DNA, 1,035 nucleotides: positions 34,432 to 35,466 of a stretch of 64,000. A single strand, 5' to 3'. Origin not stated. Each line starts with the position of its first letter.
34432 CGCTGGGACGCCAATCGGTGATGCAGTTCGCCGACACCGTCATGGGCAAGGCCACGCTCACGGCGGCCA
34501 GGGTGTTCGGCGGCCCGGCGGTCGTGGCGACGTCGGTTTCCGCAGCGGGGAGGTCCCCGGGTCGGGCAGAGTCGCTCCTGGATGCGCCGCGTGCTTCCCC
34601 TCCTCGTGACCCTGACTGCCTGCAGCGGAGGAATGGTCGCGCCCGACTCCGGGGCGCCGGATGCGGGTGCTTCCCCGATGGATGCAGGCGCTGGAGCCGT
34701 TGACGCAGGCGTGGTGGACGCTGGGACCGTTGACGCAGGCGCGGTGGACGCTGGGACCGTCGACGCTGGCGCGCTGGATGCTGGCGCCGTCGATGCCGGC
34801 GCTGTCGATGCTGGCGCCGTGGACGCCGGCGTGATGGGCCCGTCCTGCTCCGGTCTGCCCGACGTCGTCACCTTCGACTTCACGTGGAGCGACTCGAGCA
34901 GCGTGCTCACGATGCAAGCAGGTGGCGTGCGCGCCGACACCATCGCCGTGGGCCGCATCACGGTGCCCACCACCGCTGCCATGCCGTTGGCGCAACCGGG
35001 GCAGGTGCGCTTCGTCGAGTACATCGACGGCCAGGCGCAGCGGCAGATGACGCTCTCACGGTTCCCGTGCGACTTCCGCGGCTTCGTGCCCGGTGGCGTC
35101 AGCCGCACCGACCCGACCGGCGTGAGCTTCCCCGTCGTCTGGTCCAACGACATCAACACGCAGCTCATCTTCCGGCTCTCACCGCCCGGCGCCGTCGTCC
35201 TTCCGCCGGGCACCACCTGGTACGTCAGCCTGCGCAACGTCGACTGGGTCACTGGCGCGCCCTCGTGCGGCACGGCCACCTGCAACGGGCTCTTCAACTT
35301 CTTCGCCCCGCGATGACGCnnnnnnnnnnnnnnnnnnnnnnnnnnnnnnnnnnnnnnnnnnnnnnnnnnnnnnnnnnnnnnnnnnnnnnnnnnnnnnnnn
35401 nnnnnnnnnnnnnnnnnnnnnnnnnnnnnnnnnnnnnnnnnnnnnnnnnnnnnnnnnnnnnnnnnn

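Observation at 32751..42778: Three paralogous TIGR02996-type 'repeat-companion' proteins within 10 kb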

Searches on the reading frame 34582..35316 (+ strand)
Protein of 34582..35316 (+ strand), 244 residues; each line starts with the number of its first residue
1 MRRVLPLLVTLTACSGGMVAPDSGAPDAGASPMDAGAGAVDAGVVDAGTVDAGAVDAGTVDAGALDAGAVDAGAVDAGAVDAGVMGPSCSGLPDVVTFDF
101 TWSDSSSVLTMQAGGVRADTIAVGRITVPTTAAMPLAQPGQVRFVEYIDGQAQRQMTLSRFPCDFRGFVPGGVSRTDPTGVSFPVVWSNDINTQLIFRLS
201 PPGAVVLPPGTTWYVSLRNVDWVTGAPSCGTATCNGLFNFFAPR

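Call 8: search_protein_families(library=pfam, proteins=[window:34582-35316:+], max_evalue=0.001)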
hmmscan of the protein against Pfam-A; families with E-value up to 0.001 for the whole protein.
window:34582-35316:+ (244 aa): 0 families

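Call 49: search_protein_families(library=ncbifam, proteins=[window:34582-35316:+], max_evalue=0.001)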
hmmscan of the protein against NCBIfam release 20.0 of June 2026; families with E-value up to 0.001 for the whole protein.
window:34582-35316:+ (244 aa): 0 families

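Call 64: search_protein_families(library=padloc, proteins=[window:34582-35316:+], max_evalue=0.01)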
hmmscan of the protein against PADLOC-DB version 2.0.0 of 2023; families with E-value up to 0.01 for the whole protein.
window:34582-35316:+ (244 aa): 0 families
